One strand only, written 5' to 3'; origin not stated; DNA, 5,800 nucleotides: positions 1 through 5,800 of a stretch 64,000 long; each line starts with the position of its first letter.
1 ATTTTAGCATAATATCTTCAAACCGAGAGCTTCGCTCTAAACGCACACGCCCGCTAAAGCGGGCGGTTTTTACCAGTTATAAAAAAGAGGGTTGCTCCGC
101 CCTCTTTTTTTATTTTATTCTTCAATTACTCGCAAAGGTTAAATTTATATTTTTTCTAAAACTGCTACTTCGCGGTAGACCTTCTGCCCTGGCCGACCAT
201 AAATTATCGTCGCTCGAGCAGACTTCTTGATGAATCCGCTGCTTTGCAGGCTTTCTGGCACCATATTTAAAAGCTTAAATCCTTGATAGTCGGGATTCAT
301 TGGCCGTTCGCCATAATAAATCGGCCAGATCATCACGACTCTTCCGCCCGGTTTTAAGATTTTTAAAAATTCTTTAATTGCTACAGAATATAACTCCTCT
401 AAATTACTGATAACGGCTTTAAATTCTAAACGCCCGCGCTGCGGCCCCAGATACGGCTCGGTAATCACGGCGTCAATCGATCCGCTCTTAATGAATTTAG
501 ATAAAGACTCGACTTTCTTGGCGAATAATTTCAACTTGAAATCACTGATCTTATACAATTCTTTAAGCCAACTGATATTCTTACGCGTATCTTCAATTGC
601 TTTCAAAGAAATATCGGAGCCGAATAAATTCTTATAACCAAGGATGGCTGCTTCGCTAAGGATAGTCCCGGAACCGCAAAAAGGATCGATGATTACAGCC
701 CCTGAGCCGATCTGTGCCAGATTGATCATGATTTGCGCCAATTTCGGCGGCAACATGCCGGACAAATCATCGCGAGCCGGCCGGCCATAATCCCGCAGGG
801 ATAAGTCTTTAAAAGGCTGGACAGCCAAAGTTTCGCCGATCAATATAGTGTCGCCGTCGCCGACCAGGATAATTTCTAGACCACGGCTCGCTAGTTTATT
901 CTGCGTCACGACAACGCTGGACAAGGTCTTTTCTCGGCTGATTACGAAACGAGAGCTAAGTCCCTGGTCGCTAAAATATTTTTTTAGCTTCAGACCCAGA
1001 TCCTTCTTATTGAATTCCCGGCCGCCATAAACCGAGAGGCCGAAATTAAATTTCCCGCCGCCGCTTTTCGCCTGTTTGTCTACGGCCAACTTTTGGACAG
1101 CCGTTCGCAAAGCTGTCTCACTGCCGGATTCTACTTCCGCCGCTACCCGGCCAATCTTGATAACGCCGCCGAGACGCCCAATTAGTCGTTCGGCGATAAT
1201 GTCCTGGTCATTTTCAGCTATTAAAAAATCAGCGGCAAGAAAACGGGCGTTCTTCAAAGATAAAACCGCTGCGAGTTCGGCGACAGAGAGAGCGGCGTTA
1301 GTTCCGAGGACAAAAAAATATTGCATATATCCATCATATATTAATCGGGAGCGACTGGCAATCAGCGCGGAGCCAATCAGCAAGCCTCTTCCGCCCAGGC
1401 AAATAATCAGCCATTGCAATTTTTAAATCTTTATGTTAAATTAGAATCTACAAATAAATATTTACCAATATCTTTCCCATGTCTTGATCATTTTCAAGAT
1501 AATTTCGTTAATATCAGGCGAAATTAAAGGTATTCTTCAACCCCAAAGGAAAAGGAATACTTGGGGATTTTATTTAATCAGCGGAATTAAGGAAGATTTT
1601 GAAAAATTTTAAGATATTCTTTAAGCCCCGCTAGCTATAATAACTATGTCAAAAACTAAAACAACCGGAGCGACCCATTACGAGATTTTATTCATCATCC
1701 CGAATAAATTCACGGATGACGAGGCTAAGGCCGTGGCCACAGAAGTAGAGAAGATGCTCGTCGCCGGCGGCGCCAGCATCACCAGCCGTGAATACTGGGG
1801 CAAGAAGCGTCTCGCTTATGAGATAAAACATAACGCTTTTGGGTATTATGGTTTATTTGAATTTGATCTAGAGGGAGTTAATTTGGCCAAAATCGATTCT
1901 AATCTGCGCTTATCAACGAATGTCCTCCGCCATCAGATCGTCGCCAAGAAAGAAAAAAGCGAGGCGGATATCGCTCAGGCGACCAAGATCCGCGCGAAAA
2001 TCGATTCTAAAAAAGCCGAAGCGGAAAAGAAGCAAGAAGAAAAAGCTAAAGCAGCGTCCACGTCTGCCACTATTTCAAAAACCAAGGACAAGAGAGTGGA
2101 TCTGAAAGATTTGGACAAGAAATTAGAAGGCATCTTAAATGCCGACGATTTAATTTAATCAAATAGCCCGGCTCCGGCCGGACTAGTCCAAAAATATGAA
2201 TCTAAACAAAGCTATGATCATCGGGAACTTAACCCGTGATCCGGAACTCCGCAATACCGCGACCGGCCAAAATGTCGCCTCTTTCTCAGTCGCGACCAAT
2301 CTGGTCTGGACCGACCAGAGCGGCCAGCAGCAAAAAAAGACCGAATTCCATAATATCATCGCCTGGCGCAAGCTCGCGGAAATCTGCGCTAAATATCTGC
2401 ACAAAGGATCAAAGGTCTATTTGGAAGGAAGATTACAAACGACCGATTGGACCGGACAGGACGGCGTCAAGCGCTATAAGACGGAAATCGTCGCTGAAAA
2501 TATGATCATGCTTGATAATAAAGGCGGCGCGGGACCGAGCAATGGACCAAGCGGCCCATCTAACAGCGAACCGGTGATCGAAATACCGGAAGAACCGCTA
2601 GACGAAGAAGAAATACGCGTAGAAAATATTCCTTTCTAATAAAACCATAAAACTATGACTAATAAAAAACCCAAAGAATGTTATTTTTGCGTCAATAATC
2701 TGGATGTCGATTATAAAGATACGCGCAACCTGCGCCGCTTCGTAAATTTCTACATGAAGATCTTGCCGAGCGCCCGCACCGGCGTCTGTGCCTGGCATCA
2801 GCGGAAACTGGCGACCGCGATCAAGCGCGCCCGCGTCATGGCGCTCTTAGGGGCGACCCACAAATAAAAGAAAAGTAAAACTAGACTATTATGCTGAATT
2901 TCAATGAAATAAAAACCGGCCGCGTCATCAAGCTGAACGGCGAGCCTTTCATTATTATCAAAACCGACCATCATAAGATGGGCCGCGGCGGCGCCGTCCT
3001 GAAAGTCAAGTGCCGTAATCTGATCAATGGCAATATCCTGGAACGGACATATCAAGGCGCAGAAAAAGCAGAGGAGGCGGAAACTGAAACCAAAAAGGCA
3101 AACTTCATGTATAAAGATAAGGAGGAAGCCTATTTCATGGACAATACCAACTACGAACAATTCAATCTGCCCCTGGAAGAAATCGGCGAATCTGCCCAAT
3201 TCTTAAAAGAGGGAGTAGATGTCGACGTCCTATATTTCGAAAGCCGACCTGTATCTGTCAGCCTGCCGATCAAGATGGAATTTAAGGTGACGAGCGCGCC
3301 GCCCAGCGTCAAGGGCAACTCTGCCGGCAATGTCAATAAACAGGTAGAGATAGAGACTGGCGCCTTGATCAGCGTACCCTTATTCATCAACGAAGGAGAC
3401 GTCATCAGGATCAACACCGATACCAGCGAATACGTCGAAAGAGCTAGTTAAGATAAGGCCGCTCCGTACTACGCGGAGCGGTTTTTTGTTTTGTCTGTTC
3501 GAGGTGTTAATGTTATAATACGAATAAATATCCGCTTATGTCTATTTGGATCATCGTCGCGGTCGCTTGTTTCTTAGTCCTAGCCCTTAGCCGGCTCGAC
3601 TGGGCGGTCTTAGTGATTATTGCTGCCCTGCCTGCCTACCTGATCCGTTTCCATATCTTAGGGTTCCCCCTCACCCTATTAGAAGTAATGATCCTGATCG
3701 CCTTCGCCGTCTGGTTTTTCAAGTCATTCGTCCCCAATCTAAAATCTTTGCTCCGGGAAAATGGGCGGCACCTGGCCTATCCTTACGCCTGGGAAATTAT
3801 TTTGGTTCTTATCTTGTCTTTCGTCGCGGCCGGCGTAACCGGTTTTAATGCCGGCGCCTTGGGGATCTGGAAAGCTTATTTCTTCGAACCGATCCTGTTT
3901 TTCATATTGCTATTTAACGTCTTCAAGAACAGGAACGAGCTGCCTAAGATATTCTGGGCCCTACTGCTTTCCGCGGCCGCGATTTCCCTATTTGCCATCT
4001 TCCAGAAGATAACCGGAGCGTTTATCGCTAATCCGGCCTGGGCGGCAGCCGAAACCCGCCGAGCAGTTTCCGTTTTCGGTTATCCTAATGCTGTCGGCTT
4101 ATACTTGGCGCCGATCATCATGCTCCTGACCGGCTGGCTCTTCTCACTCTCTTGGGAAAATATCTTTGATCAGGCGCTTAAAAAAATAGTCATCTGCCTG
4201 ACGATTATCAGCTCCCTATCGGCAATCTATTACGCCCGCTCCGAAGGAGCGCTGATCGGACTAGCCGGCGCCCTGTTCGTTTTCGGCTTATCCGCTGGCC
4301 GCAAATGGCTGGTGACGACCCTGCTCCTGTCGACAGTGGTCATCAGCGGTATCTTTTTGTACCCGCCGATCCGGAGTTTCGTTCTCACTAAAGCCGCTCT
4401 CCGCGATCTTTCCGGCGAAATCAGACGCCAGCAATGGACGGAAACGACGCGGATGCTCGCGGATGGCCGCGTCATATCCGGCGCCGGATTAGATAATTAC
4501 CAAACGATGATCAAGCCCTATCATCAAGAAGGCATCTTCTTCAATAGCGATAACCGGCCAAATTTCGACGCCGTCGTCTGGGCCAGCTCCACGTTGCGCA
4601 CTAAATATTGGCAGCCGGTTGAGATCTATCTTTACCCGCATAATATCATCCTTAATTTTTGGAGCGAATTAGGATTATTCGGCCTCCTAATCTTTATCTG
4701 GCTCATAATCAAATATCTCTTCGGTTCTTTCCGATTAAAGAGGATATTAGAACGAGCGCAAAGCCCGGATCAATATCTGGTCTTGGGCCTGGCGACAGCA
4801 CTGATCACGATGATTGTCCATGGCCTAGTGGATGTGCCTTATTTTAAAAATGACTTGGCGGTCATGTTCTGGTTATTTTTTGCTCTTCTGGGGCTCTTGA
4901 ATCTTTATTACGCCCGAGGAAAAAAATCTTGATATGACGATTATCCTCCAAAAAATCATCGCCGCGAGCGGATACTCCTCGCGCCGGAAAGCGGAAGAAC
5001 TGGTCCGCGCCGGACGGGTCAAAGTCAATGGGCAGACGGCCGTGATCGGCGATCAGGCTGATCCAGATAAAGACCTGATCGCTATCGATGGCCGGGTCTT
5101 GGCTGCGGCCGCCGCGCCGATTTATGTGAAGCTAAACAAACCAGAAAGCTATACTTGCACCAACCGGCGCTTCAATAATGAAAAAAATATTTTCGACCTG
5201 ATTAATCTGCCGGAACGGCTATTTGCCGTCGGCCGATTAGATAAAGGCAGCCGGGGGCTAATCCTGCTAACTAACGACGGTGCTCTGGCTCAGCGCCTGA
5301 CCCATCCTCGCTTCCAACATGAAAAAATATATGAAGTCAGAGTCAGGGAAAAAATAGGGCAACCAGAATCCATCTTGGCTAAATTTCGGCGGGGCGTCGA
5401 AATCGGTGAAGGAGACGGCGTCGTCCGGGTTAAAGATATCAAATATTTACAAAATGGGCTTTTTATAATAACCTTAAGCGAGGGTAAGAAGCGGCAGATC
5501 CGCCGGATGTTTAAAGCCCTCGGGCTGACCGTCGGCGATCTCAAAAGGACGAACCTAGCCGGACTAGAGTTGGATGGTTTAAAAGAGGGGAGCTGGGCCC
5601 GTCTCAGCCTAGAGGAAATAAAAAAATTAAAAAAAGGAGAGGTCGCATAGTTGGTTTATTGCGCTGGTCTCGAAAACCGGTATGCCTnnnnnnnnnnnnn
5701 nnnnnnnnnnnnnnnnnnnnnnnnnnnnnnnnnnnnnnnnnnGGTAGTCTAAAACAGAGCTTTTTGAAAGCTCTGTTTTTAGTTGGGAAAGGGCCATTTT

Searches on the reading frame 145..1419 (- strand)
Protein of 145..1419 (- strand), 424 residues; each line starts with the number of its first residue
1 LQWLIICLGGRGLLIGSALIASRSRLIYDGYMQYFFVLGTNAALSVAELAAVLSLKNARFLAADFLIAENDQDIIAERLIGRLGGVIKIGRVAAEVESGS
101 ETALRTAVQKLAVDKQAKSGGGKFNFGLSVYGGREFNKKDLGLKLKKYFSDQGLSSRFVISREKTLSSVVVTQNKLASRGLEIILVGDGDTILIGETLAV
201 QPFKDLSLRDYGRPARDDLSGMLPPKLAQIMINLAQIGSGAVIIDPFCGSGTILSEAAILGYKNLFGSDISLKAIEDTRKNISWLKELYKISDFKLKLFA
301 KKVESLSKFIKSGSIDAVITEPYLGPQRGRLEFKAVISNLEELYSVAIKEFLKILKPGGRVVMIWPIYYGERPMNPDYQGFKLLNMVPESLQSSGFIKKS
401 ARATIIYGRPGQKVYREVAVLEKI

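Call 11: search_protein_families(library=pfam, proteins=[window:145-1419:-], max_evalue=0.01)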
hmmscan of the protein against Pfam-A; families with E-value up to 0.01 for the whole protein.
window:145-1419:- (424 aa): 7 families
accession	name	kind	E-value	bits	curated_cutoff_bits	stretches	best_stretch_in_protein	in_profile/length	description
PF01170.24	UPF0020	-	2.8e-14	53.7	22.3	1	219-365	7-166/197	RMKL-like, methyltransferase domain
PF13847.12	Methyltransf_31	-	2.4e-07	31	27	1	239-363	3-109/145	Methyltransferase domain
PF01555.25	N6_N4_Mtase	-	1.8e-05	25.2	26.7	1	223-277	166-218/221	DNA methylase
PF08241.18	Methyltransf_11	-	0.00033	21.7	21.2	0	248-320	5-66/95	Methyltransferase domain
PF13649.12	Methyltransf_25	-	0.00087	20.4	27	0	243-320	1-70/97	Methyltransferase domain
PF03602.21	Cons_hypoth95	-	0.0018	18.4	24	1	235-296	37-98/182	Conserved hypothetical protein 95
PF11599.14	AviRa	-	0.0098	15.8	25.7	0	234-286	46-101/232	RRNA methyltransferase AviRa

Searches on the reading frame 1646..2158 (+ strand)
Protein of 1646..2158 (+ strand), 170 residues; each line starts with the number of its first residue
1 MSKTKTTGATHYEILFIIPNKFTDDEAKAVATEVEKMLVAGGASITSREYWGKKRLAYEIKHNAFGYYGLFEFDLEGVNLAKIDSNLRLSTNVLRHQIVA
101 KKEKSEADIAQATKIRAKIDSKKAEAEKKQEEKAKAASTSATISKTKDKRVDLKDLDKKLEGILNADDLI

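Call 59: search_protein_families(library=pfam, proteins=[window:1646-2158:+], max_evalue=0.01)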
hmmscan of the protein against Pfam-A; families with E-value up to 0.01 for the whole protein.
window:1646-2158:+ (170 aa): 1 family
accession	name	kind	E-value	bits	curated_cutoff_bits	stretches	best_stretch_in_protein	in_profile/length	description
PF01250.22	Ribosomal_S6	-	4e-23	81.9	27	1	11-99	1-89/90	Ribosomal protein S6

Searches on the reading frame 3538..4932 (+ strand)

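Call 11: search_protein_families(library=pfam, proteins=[window:3538-4932:+], max_evalue=0.01)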
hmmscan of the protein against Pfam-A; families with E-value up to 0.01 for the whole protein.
window:3538-4932:+ (464 aa): 1 family
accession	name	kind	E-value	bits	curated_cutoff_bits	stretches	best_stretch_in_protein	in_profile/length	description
PF04932.20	Wzy_C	-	3.3e-11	43.6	31.7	1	222-387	2-149/149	O-Antigen ligase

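Call 60: search_protein_families(library=ncbifam, proteins=[window:3538-4932:+], max_evalue=0.1)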
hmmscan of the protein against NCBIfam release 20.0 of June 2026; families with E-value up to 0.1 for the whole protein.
window:3538-4932:+ (464 aa): 1 family
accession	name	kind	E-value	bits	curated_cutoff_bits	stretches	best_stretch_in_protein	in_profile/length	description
TIGR00947.1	2A73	equivalog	5.9e-18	65.1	366.4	2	368-452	336-420/425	IctB family putative bicarbonate transporter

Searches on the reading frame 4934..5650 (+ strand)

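Call 11: search_protein_families(library=pfam, proteins=[window:4934-5650:+], max_evalue=0.01)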
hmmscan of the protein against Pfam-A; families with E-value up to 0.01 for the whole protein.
window:4934-5650:+ (238 aa): 2 families
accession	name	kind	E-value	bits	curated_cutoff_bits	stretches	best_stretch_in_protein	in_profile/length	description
PF00849.27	PseudoU_synth_2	-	3.3e-21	76.5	26.8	1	64-194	2-151/152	RNA pseudouridylate synthase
PF01479.30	S4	-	5.2e-09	36.1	22.8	1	5-36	3-35/48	S4 domain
